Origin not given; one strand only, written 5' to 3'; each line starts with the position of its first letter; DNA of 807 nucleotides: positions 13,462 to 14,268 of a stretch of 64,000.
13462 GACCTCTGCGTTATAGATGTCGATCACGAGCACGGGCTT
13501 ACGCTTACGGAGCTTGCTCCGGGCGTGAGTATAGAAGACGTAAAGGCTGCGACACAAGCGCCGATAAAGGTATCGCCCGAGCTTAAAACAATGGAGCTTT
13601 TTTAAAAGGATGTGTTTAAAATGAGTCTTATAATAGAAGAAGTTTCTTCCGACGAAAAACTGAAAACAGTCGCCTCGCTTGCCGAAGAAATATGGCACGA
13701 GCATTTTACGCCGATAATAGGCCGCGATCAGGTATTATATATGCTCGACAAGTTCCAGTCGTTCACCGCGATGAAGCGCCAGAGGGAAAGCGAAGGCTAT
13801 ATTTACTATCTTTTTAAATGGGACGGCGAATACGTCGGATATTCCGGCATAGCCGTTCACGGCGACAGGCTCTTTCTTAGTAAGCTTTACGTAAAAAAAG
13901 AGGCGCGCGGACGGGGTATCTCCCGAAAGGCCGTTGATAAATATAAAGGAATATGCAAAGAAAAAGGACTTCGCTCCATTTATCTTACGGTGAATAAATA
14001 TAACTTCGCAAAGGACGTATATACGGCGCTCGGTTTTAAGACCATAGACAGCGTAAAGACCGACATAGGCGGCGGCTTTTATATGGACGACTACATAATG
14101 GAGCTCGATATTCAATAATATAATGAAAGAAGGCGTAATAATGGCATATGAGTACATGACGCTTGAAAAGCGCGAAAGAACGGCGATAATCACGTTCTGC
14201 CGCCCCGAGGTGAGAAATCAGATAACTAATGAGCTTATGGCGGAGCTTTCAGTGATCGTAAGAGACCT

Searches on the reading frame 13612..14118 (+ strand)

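Call 100: search_protein_families(library=pfam, proteins=[window:13612-14118:+], max_evalue=0.00001)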
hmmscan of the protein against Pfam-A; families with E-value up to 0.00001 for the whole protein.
window:13612-14118:+ (168 aa): 3 families
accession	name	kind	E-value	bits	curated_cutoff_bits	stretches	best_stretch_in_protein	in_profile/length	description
PF13673.13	Acetyltransf_10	-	1.6e-16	60.9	23.6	1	46-151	11-116/128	Acetyltransferase (GNAT) domain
PF00583.31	Acetyltransf_1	-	1.3e-13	51.6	20.7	1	56-142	23-116/116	Acetyltransferase (GNAT) family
PF13508.13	Acetyltransf_7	-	5.2e-09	36.8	27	1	63-143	3-83/84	Acetyltransferase (GNAT) domain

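Call 101: search_protein_families(library=padloc, proteins=[window:13612-14118:+], max_evalue=0.00001)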
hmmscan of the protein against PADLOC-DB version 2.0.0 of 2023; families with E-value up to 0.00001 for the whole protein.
window:13612-14118:+ (168 aa): 0 families
